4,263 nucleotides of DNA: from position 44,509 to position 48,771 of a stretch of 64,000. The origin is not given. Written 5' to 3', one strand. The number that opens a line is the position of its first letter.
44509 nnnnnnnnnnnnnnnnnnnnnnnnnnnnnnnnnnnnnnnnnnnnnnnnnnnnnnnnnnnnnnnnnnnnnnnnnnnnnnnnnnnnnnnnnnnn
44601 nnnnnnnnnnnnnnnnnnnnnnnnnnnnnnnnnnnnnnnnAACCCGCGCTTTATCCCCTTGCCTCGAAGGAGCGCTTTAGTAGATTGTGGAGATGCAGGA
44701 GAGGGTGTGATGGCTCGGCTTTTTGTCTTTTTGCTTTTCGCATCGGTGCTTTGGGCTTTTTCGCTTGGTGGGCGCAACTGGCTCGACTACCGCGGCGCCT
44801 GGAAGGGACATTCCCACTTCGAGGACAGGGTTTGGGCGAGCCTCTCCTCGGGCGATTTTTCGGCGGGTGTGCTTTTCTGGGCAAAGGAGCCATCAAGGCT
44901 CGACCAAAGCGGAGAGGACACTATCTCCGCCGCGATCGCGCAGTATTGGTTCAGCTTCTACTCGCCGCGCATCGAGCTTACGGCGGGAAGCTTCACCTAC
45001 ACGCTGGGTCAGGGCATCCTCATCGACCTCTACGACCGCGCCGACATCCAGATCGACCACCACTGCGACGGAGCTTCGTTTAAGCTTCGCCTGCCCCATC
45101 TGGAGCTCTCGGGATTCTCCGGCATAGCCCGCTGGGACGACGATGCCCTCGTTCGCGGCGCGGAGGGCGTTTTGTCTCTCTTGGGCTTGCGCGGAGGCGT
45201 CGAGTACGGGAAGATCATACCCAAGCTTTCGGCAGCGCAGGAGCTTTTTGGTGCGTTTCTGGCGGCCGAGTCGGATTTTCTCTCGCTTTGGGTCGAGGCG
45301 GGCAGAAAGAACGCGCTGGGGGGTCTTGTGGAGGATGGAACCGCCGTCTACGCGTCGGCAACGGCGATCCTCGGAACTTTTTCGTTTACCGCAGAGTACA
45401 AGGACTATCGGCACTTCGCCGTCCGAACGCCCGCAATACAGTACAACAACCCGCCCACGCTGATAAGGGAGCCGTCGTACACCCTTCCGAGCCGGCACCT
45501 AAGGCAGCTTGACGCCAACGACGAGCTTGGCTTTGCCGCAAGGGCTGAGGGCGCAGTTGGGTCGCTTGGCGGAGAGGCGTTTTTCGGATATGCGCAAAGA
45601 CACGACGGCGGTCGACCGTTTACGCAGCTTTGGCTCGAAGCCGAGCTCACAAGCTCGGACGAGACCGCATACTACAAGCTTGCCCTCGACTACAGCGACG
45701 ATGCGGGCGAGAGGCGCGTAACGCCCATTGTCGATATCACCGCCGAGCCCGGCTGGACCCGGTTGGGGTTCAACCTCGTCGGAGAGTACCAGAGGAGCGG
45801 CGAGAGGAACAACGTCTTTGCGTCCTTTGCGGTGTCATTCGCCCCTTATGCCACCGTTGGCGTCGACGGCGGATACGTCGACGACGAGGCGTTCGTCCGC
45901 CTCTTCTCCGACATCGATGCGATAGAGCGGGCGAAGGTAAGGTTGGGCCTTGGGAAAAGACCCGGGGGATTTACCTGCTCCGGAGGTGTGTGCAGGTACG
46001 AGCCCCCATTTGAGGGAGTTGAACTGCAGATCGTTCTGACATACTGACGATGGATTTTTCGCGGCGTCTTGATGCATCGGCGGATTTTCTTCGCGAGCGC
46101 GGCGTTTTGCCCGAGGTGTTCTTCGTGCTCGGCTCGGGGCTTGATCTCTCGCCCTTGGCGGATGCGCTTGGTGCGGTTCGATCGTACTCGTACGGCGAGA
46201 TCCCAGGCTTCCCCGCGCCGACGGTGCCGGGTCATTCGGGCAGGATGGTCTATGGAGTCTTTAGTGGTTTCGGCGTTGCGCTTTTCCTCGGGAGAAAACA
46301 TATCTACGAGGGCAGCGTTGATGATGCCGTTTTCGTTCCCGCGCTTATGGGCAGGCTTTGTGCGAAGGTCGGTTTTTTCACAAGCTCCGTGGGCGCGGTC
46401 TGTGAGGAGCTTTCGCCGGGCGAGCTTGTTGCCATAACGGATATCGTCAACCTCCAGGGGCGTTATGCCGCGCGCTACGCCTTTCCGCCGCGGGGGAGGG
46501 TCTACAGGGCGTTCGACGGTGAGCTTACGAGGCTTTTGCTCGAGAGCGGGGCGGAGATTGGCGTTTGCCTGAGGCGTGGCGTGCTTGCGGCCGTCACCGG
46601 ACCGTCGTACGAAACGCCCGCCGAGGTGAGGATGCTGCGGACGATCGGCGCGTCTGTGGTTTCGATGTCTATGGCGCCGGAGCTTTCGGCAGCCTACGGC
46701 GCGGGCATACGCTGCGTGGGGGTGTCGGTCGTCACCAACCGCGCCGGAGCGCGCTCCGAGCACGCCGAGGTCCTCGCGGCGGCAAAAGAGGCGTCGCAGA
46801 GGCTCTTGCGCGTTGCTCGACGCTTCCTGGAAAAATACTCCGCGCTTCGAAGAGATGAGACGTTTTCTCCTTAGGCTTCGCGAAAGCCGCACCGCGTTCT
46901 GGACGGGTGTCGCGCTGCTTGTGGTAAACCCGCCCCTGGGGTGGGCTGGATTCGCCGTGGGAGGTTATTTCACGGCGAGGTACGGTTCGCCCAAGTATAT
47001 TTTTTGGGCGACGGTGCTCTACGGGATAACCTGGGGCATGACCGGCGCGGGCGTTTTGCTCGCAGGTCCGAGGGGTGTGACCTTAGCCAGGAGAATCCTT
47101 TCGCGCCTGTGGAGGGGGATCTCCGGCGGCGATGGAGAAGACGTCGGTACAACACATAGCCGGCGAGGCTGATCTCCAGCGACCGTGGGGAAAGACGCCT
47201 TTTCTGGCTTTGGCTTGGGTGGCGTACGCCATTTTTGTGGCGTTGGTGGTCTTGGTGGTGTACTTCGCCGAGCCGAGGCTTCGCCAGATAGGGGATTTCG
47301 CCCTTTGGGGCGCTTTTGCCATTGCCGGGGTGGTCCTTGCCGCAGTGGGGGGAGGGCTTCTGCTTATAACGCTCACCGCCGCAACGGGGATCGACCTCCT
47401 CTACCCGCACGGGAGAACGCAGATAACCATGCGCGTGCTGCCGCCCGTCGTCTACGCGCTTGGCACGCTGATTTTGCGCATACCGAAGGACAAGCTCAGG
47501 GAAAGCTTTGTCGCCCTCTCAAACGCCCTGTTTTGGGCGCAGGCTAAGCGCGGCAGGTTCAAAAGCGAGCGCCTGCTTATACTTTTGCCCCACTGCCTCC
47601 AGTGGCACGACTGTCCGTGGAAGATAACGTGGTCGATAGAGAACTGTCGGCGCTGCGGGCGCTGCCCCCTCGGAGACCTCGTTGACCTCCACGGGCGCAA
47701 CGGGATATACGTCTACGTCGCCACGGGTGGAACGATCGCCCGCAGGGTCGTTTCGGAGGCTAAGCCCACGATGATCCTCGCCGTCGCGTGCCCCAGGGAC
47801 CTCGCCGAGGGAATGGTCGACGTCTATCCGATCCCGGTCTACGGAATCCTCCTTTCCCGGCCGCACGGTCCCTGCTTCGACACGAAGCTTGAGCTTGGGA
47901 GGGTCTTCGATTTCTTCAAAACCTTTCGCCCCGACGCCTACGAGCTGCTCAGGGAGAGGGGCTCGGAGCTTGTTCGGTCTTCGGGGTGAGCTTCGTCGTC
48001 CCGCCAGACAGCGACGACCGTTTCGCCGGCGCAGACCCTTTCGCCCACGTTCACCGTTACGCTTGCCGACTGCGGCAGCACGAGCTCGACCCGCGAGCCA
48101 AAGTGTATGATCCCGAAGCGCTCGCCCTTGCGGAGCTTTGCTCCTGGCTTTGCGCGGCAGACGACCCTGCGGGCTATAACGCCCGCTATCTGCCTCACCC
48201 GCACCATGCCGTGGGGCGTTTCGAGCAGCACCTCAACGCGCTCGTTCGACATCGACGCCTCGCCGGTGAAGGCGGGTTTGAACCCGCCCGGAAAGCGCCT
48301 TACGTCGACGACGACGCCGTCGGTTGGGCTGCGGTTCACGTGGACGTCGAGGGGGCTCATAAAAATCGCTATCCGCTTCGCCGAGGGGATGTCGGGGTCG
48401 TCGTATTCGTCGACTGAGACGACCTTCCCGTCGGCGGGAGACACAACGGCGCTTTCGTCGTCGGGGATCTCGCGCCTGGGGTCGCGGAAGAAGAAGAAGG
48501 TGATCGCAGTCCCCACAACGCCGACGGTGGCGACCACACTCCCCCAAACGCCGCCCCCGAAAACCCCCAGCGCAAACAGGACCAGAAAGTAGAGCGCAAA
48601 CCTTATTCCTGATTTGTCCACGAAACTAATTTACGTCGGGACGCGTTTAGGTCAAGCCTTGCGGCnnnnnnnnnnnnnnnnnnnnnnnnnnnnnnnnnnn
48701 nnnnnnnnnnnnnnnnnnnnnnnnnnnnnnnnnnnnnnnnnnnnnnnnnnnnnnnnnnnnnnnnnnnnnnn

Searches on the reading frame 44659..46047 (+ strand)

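Call 52: search_protein_families(library=pfam, proteins=[window:44659-46047:+], max_evalue=0.00001)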
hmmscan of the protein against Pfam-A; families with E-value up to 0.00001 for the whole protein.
window:44659-46047:+ (462 aa): 1 family
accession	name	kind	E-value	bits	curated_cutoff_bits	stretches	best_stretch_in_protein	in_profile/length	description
PF19494.5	DUF6029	-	2.6e-14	53.2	27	1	424-461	500-537/538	Family of unknown function (DUF6029)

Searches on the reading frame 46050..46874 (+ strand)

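Call 52: search_protein_families(library=pfam, proteins=[window:46050-46874:+], max_evalue=0.00001)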
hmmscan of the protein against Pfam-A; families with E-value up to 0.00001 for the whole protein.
window:46050-46874:+ (274 aa): 1 family
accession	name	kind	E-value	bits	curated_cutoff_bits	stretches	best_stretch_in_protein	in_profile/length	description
PF01048.26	PNP_UDP_1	-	1.9e-36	126.1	25.1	1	25-261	4-233/233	Phosphorylase superfamily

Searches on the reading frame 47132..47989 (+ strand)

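Call 52: search_protein_families(library=pfam, proteins=[window:47132-47989:+], max_evalue=0.00001)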
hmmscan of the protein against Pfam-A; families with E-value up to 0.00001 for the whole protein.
window:47132-47989:+ (285 aa): 1 family
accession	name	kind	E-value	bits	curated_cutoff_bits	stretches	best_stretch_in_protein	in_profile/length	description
PF01976.22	DUF116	-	4.3e-46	156.6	25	1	114-259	9-152/155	Protein of unknown function DUF116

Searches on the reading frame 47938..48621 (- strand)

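Call 53: search_protein_families(library=pfam, proteins=[window:47938-48621:-], max_evalue=0.00001)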
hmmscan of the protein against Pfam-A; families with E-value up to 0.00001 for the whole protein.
window:47938-48621:- (227 aa): 1 family
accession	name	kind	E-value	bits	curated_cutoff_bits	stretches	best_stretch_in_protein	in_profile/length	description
PF02666.20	PS_Dcarbxylase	-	3.2e-45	154.7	22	1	40-203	4-197/198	Phosphatidylserine decarboxylase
